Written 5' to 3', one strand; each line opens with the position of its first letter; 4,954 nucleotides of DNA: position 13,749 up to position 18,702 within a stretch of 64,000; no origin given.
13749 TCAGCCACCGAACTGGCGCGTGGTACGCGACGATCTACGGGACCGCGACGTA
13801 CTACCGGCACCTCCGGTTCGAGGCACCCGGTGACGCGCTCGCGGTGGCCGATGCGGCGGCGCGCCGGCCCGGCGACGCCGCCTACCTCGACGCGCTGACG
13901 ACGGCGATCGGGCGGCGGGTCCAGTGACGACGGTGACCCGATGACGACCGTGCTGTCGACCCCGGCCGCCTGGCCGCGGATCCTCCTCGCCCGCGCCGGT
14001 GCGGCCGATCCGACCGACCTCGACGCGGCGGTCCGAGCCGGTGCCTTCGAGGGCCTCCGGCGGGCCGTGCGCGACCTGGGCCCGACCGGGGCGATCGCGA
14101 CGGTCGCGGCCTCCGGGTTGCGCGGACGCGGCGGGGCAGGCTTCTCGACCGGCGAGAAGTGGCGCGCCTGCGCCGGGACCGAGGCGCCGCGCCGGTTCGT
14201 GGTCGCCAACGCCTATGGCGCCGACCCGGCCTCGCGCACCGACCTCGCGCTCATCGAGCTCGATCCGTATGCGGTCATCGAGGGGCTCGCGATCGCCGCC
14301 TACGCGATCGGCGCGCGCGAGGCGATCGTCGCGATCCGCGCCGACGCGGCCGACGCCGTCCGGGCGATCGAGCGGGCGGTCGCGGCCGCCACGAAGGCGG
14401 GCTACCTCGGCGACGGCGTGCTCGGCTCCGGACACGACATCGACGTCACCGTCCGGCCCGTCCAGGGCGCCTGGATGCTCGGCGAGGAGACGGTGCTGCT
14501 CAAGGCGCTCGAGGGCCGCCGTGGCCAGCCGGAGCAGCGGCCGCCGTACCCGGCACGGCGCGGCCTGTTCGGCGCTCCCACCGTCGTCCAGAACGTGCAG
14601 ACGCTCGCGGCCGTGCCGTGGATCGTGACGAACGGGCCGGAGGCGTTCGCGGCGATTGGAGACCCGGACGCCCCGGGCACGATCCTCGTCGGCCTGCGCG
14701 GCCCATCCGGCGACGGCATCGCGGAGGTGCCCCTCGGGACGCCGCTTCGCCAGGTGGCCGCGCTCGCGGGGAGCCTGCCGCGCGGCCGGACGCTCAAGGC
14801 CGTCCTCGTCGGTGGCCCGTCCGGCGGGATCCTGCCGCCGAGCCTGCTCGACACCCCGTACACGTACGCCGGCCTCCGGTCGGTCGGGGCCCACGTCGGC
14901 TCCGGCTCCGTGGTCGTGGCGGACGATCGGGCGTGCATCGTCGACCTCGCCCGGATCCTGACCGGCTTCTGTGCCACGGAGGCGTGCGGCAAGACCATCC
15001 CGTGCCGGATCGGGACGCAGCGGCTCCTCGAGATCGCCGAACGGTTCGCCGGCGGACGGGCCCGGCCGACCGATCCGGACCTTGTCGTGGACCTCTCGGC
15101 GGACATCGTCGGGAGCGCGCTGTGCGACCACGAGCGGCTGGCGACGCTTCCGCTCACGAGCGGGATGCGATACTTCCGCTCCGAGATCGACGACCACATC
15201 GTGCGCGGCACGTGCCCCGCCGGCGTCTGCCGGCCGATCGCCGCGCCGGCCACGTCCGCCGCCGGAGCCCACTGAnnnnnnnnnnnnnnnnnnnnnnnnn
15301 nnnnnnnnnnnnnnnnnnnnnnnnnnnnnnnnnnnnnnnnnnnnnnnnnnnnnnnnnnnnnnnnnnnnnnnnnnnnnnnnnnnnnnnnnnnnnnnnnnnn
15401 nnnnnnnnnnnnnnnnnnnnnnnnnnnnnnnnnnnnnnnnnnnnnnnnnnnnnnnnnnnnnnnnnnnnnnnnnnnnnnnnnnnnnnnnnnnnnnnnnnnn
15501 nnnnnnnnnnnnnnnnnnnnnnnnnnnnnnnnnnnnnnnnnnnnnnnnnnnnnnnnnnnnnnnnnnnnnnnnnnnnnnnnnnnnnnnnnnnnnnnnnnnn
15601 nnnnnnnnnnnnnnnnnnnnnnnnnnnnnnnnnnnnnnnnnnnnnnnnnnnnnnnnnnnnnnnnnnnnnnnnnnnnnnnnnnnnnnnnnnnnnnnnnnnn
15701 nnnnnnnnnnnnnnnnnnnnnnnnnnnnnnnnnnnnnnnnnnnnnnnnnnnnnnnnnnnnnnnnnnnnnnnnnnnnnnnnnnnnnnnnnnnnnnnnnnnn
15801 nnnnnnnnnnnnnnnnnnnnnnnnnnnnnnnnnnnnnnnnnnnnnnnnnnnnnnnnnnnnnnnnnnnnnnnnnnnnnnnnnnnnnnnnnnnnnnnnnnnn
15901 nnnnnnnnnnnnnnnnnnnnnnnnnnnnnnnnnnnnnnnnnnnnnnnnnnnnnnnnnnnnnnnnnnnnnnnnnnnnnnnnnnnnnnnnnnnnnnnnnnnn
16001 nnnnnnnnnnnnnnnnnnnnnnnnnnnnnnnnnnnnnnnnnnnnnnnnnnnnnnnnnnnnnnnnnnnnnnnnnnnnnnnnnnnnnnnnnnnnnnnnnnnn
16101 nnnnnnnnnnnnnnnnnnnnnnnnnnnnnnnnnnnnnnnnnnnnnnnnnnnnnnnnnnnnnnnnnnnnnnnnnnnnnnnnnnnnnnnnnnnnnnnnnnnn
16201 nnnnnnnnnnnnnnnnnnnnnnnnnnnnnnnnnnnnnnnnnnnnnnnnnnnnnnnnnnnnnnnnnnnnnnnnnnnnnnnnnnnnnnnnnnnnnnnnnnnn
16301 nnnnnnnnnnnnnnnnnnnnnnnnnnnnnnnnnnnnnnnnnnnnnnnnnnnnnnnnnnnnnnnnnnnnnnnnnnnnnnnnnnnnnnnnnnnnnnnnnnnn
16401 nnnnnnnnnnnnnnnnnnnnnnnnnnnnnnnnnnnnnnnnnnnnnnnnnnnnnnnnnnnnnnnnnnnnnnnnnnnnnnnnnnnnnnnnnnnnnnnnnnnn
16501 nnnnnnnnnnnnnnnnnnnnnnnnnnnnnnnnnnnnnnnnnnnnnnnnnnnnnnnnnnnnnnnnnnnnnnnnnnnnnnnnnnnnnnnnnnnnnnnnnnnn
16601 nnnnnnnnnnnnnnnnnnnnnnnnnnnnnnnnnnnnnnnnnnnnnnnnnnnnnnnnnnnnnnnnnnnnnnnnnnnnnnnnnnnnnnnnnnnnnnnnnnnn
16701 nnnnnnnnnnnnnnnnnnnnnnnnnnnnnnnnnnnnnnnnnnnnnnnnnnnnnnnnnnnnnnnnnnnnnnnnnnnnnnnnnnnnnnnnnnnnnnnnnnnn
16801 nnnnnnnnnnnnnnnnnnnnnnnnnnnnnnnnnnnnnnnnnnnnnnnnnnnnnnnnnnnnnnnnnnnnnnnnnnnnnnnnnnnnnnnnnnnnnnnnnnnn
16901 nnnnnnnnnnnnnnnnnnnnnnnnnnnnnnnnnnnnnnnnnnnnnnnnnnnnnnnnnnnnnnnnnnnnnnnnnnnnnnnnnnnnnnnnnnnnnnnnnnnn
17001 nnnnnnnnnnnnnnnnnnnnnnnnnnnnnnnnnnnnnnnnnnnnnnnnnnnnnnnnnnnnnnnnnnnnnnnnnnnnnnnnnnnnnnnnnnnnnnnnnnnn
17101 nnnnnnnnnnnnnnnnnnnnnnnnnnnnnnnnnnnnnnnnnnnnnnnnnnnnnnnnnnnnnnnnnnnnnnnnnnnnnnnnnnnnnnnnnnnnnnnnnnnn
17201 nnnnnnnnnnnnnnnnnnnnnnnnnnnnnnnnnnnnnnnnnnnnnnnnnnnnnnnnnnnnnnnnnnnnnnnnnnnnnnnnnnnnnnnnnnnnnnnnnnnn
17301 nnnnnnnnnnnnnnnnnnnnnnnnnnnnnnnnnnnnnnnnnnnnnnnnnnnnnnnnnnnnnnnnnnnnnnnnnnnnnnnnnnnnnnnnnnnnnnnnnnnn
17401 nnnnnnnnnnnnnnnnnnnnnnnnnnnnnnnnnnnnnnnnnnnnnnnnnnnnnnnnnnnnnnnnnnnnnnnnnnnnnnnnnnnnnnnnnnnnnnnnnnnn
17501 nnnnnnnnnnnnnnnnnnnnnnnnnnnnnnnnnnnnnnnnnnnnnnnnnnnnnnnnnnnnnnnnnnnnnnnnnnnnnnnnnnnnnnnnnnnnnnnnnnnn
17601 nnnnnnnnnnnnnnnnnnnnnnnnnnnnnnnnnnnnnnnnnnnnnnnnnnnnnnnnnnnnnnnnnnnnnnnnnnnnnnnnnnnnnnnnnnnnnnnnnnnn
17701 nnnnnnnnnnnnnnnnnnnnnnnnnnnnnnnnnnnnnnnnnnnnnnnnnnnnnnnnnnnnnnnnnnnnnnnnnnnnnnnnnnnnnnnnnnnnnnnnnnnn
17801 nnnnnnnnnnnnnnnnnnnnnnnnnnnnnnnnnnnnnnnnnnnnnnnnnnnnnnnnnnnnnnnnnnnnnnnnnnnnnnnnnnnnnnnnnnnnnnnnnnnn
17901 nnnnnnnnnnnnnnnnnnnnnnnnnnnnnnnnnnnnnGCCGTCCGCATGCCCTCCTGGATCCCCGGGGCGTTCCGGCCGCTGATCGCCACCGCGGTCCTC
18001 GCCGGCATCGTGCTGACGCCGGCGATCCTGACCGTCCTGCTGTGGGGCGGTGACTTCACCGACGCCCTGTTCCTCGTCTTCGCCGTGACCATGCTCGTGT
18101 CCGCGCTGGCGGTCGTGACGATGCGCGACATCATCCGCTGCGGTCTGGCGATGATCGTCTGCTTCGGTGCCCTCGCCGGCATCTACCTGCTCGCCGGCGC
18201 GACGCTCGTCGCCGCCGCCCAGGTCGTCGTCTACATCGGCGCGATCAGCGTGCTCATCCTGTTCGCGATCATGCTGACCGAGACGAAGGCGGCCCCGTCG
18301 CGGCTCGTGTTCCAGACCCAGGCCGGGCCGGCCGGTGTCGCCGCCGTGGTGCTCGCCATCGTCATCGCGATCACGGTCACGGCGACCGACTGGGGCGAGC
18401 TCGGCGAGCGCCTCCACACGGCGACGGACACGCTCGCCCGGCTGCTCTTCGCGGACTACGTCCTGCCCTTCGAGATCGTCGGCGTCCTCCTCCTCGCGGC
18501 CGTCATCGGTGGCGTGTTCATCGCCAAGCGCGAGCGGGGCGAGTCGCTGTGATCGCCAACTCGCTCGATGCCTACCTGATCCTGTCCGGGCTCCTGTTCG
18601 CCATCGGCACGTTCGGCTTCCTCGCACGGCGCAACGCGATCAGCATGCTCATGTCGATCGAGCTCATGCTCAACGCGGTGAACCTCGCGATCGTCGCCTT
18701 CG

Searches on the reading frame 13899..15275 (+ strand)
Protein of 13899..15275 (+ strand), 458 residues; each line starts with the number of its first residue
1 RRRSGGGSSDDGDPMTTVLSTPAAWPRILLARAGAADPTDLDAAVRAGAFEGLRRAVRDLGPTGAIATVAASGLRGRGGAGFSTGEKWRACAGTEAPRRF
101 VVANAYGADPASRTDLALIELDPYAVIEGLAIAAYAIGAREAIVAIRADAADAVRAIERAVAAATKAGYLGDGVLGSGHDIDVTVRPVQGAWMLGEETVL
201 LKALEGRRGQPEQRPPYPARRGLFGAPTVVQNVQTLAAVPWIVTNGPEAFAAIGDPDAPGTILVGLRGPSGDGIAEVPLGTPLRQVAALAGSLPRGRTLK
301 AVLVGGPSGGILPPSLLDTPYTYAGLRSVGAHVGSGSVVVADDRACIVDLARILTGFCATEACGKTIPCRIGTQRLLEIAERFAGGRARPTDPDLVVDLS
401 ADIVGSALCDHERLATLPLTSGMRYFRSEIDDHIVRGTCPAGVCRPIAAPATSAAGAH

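Call 81: search_protein_families(library=pfam, proteins=[window:13899-15275:+], max_evalue=0.00001)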
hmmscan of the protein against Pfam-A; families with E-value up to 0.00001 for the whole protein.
window:13899-15275:+ (458 aa): 2 families
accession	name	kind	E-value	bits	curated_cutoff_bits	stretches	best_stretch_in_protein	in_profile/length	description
PF01512.22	Complex1_51K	-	5.5e-37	127.4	31.2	1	69-240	1-149/150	Nuo51 FMN-binding domain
PF10589.14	NADH_4Fe-4S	-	4.9e-19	68.4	23.5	1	350-433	2-85/85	NADH-ubiquinone oxidoreductase-F iron-sulfur binding region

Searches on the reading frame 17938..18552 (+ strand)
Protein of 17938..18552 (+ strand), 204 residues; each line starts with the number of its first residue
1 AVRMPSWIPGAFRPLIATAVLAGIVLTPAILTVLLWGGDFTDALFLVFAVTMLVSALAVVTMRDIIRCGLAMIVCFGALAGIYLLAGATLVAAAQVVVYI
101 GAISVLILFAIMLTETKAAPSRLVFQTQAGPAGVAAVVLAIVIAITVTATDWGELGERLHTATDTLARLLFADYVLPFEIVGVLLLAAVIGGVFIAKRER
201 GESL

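Call 81: search_protein_families(library=pfam, proteins=[window:17938-18552:+], max_evalue=0.00001)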
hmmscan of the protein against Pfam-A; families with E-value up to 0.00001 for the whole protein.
window:17938-18552:+ (204 aa): 1 family
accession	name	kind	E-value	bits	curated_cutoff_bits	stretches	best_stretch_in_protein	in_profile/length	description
PF00499.25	Oxidored_q3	-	1.9e-31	109.2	33.2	1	55-195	1-146/146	NADH-ubiquinone/plastoquinone oxidoreductase chain 6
